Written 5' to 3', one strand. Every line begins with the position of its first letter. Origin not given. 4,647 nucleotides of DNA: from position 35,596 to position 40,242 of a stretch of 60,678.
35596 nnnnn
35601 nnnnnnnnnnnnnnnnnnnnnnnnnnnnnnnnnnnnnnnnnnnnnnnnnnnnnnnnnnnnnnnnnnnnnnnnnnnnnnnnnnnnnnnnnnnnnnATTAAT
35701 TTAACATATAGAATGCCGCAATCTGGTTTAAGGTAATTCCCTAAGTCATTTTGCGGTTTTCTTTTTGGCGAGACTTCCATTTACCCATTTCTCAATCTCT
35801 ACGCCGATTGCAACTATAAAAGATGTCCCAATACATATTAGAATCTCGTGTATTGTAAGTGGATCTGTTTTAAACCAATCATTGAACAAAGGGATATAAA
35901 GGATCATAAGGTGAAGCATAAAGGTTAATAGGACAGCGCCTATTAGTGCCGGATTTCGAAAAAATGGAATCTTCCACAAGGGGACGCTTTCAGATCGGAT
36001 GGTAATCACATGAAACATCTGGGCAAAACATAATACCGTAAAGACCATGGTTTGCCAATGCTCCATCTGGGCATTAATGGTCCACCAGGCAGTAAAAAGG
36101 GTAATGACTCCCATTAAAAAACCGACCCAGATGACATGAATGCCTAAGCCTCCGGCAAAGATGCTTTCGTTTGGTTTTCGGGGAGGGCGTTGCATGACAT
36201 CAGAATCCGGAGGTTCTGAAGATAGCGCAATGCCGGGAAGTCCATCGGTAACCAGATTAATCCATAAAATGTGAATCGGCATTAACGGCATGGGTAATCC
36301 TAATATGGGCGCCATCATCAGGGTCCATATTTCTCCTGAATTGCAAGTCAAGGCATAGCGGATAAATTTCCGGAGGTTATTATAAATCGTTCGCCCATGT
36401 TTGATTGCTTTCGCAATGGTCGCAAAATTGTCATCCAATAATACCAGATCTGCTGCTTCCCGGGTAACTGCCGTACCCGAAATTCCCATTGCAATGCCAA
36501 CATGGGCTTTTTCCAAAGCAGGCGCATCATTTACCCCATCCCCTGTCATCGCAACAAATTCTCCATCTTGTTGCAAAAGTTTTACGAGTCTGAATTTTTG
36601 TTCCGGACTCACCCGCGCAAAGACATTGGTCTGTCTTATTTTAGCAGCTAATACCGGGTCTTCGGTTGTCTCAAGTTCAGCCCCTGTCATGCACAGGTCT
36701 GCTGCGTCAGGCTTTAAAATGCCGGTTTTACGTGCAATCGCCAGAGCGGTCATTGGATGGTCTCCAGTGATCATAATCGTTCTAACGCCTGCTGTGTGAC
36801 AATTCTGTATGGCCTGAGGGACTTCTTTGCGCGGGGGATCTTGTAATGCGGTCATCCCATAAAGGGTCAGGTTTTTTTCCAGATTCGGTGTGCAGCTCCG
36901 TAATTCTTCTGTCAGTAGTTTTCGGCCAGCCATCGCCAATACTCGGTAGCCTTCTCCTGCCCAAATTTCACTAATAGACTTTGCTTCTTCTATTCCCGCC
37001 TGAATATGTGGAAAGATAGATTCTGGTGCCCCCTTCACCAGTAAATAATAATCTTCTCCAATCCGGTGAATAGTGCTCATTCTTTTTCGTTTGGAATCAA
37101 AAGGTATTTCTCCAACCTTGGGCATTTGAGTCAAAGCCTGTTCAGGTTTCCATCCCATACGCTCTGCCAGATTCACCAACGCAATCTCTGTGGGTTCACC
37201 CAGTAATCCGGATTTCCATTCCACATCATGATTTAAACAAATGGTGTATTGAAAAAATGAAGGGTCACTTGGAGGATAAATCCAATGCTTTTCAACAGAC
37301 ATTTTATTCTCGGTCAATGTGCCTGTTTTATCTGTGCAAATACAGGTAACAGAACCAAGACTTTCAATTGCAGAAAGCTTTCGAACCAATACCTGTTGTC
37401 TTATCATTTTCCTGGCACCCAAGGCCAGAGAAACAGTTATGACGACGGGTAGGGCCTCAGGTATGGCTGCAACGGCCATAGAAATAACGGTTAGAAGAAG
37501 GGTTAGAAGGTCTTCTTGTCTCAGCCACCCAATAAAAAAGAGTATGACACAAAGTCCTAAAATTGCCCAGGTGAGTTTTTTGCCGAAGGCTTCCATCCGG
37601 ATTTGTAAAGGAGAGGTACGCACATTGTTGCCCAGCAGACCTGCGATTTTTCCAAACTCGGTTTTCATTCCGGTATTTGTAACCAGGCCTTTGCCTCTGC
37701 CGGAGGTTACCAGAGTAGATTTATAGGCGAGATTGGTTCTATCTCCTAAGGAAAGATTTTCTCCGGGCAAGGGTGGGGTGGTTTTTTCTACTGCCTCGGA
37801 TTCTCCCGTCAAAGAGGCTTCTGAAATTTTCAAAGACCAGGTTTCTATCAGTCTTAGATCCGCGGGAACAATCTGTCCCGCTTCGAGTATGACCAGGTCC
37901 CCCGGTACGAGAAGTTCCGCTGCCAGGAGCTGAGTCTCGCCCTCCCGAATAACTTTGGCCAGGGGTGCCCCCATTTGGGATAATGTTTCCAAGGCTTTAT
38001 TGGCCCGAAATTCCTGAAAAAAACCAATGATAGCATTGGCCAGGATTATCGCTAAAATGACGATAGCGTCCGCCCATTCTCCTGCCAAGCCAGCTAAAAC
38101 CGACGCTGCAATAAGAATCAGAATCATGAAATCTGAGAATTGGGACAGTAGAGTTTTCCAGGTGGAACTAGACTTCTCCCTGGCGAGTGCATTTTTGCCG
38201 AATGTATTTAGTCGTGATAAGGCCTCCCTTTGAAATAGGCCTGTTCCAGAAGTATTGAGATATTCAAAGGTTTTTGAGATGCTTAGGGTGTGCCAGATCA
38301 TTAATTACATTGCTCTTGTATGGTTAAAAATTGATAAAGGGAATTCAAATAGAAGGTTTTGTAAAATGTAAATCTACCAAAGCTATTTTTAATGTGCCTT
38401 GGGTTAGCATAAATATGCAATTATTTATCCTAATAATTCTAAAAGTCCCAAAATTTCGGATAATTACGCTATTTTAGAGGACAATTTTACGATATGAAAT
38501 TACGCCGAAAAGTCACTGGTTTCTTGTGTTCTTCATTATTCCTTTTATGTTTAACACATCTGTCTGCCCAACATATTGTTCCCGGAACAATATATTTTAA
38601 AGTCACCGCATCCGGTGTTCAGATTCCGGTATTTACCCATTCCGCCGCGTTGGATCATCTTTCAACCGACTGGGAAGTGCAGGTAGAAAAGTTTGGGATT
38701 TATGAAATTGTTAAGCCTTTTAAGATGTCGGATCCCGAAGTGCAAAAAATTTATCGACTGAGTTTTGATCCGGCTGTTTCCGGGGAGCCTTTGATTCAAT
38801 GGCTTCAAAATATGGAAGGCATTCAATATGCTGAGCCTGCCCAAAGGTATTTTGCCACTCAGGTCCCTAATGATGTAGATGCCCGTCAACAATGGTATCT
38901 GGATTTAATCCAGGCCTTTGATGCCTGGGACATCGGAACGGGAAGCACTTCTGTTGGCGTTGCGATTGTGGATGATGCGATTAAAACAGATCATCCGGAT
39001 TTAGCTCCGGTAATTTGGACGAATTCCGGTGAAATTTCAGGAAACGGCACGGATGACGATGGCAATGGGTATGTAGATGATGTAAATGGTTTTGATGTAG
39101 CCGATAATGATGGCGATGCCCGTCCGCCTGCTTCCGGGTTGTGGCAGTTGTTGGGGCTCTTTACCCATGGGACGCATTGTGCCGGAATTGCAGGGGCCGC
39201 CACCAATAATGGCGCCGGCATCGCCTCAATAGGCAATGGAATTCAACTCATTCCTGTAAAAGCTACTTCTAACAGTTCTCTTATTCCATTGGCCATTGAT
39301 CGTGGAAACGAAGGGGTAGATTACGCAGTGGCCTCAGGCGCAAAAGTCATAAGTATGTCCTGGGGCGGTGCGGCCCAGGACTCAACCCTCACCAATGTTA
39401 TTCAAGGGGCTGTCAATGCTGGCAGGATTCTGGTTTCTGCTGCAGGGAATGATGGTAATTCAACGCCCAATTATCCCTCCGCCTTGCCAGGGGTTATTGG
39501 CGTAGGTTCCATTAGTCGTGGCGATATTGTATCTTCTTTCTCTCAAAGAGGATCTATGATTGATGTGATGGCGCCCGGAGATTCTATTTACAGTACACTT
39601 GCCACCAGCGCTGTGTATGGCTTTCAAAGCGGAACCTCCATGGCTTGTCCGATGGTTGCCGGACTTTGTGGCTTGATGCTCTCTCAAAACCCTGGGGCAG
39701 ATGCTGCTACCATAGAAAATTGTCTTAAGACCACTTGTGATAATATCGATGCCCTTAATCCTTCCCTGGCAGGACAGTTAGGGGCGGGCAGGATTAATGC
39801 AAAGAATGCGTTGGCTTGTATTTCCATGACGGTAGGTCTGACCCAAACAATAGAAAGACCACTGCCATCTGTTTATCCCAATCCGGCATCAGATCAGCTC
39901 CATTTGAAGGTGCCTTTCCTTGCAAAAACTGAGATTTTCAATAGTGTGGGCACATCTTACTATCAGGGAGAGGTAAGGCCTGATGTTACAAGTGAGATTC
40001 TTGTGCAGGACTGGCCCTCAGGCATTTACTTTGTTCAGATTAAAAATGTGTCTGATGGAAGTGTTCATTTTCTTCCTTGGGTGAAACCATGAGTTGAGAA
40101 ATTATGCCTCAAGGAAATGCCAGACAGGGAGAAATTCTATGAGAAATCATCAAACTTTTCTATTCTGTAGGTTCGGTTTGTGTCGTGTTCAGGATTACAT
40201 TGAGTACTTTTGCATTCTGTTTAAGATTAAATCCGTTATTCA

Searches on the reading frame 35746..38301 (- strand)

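Call 41: search_protein_families(library=pfam, proteins=[window:35746-38301:-], max_evalue=0.00001)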
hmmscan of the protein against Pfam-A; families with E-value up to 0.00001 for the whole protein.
window:35746-38301:- (851 aa): 5 families
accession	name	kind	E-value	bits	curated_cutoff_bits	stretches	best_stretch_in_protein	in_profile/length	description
PF00689.26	Cation_ATPase_C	-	7.4e-56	189.1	27.3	1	670-840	1-175/175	Cation transporting ATPase, C-terminus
PF00122.25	E1-E2_ATPase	-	2.3e-47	161.3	28.1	1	112-301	4-180/181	E1-E2 ATPase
PF00702.32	Hydrolase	-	6.8e-21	76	26.4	1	319-600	2-191/191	haloacid dehalogenase-like hydrolase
PF13246.12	Cation_ATPase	-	2.4e-19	69.6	21.7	1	365-432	18-87/91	Cation transport ATPase (P-type)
PF00690.31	Cation_ATPase_N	-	9e-17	60.9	20.4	1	3-69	1-68/69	Cation transporter/ATPase, N-terminus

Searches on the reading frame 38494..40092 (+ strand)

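Call 41: search_protein_families(library=pfam, proteins=[window:38494-40092:+], max_evalue=0.00001)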
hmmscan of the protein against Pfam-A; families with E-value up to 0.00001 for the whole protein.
window:38494-40092:+ (532 aa): 2 families
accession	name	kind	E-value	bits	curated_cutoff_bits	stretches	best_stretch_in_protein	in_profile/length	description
PF00082.27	Peptidase_S8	-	4.5e-42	144.8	21.8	1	153-418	3-276/288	Subtilase family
PF18962.6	Por_Secre_tail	-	1.8e-07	31.8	27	1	460-520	1-66/75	Secretion system C-terminal sorting domain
